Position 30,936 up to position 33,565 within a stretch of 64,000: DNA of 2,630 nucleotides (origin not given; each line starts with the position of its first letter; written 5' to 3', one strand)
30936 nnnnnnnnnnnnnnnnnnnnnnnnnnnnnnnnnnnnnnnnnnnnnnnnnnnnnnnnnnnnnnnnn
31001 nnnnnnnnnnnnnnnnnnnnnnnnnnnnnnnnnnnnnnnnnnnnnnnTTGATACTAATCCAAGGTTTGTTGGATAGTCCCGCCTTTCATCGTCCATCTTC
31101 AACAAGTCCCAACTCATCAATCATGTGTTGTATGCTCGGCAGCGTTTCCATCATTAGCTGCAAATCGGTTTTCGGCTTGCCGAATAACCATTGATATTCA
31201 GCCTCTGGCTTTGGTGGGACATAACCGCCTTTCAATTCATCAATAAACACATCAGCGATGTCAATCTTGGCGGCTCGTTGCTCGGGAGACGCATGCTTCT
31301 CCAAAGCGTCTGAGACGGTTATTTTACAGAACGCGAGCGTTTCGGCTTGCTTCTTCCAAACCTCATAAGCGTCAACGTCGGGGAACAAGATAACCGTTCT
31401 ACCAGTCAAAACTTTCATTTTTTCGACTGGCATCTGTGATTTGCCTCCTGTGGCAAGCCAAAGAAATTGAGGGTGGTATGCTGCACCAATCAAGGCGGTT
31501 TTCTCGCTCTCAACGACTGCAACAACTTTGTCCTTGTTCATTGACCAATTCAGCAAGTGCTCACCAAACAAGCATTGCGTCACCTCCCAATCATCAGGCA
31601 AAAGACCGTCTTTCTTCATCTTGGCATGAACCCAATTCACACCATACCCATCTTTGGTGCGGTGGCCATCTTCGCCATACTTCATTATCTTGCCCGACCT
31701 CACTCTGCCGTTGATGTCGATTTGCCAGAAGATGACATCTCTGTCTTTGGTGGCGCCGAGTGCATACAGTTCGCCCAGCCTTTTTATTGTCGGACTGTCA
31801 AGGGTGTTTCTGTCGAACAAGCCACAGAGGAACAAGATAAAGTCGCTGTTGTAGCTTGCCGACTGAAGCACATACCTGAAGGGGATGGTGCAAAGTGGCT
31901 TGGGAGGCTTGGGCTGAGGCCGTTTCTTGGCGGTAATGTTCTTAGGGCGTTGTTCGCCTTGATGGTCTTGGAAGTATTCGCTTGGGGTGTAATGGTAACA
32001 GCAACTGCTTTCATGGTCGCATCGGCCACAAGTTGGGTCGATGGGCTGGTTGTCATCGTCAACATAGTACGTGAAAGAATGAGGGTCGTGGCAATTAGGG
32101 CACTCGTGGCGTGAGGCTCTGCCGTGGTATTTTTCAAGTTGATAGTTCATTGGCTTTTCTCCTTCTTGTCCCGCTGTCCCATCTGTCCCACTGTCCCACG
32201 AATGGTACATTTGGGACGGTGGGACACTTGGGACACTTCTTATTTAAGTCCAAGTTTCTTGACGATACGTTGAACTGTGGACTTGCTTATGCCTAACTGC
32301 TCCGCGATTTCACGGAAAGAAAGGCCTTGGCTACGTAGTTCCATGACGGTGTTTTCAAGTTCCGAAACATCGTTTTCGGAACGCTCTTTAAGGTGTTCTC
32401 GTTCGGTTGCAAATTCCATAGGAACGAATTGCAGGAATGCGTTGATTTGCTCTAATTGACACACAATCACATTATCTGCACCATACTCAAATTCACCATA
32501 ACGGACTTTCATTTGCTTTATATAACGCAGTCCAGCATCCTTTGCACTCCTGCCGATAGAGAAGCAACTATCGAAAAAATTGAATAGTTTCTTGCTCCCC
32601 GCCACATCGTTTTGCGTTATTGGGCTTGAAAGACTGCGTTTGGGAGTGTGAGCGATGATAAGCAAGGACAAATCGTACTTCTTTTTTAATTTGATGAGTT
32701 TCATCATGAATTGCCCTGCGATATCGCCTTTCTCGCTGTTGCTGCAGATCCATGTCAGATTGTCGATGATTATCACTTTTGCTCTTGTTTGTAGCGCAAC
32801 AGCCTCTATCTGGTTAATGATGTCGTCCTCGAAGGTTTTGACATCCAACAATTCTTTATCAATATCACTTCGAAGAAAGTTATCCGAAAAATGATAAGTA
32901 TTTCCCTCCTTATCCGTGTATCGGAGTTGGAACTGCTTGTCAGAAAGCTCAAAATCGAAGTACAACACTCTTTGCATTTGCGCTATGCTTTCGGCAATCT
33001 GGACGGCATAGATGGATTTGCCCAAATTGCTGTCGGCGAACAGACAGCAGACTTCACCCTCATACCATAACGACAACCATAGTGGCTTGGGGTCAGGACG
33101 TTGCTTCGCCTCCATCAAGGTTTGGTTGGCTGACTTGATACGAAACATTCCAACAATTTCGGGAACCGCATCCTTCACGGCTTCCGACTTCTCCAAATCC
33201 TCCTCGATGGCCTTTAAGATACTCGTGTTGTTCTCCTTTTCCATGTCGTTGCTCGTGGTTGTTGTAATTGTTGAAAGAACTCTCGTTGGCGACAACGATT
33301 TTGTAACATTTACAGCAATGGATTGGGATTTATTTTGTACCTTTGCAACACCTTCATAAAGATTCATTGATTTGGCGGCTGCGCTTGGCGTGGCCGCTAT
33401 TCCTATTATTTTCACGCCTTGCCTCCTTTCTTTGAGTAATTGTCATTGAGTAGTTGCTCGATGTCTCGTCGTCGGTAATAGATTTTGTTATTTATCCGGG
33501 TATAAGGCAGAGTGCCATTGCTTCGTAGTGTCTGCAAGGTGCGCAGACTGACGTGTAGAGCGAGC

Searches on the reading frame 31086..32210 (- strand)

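Call 43: search_protein_families(library=pfam, proteins=[window:31086-32210:-], max_evalue=0.0001)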
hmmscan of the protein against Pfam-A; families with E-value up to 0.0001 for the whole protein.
window:31086-32210:- (374 aa): 2 families
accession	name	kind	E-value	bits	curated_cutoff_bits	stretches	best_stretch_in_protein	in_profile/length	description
PF19898.4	DUF6371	-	8.5e-49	165.6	27.7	1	123-279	2-150/150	Domain of unknown function (DUF6371)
PF21957.2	Zn_ribbon_16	-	3.9e-21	75.2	27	1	22-84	2-64/65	Zinc beta-ribbon finger, putative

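Call 53: search_protein_families(library=phrogs, proteins=[window:31086-32210:-], max_evalue=0.001)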
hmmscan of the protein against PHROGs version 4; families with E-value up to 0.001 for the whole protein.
window:31086-32210:- (374 aa): 0 families

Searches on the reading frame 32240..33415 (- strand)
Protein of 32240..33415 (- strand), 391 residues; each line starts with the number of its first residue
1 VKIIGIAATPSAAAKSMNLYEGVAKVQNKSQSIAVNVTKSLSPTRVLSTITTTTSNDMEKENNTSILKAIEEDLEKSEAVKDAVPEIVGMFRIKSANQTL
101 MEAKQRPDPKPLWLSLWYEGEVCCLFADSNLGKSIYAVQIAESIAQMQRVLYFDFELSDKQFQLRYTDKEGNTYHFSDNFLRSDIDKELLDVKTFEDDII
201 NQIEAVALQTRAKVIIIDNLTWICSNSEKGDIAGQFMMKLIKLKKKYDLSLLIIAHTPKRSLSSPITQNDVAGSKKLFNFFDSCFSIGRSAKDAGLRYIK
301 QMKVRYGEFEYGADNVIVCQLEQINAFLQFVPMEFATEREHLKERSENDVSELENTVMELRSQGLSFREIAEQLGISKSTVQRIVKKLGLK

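Call 43: search_protein_families(library=pfam, proteins=[window:32240-33415:-], max_evalue=0.0001)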
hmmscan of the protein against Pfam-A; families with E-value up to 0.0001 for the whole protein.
window:32240-33415:- (391 aa): 13 families
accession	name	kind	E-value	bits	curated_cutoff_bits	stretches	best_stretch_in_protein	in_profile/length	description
PF13481.12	AAA_25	-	2.5e-14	53.8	27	1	104-260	17-193/195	AAA domain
PF13384.12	HTH_23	-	2.2e-07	30.9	24.6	1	357-387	10-40/50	Homeodomain-like domain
PF13412.12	HTH_24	-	9.4e-07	28.7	21.9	1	364-388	17-41/48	Winged helix-turn-helix DNA-binding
PF13936.12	HTH_38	-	1.5e-06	28.3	27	1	357-387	13-43/44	Helix-turn-helix domain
PF00196.25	GerE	-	3.7e-06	26.9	23.5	1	351-388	4-45/57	Bacterial regulatory proteins, luxR family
PF13542.12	HTH_Tnp_ISL3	-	4e-06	26.6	27.4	1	356-387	19-49/51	Helix-turn-helix domain of transposase family ISL3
PF02796.21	HTH_7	-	1e-05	26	23.8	1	355-386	12-43/45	Helix-turn-helix domain of resolvase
PF12802.13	MarR_2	-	1.3e-05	25.7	27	1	362-388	17-44/61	MarR family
PF08281.18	Sigma70_r4_2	-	1.5e-05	25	25.7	1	353-383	14-45/54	Sigma-70, region 4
PF04545.22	Sigma70_r4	-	4.3e-05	23.4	24.1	0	352-387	7-43/50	Sigma-70, region 4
PF09339.16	HTH_IclR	-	4.9e-05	23.5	22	1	362-388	16-42/52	IclR helix-turn-helix domain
PF25787.1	HTH_SB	-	7.1e-05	23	43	0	352-387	10-45/53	Sleeping Beauty transposase HTH domain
PF13518.12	HTH_28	-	7.5e-05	23.2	25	0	357-388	6-36/52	Helix-turn-helix domain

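Call 53: search_protein_families(library=phrogs, proteins=[window:32240-33415:-], max_evalue=0.001)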
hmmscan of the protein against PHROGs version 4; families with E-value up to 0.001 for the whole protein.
window:32240-33415:- (391 aa): 26 families (the best 25 are shown)
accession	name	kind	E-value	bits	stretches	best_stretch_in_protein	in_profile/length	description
phrog_239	-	DNA, RNA and nucleotide metabolism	1.6e-17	64.7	1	117-313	355-584/801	DNA primase/helicase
phrog_3123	-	unknown function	7.4e-09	35.7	1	56-294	275-543/583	-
phrog_3855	-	DNA, RNA and nucleotide metabolism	1.6e-07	32.7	1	343-387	61-102/115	HTH DNA binding protein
phrog_645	-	DNA, RNA and nucleotide metabolism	7.3e-06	27.2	1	344-387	17-61/196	Rnase E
phrog_8245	-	moron, auxiliary metabolic gene and host takeover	2.2e-05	25.7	1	333-387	74-128/129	HicB-like antitoxin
phrog_8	-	transcription regulation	2.5e-05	24.9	1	319-387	46-112/346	transcriptional regulator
phrog_1979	-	unknown function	2.8e-05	24.5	0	178-259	170-242/380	-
phrog_686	-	DNA, RNA and nucleotide metabolism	3.4e-05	25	1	343-386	27-70/76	HTH DNA binding protein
phrog_9366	-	integration and excision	6.9e-05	23.8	1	345-386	62-103/109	transposase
phrog_1740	-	transcription regulation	0.00011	21.8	1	349-387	168-207/567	RNA polymerase sigma factor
phrog_11376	-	unknown function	0.00014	23.1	1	345-387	40-81/134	-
phrog_243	-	DNA, RNA and nucleotide metabolism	0.00016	21.7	0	198-273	127-210/273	DnaB-like replicative helicase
phrog_125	-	DNA, RNA and nucleotide metabolism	0.00021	21.9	1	353-389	168-204/254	DNA invertase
phrog_1157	-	integration and excision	0.00021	21.6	1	357-386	10-39/422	transposase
phrog_6223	-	transcription regulation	0.00025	22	1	361-386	14-39/73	transcriptional repressor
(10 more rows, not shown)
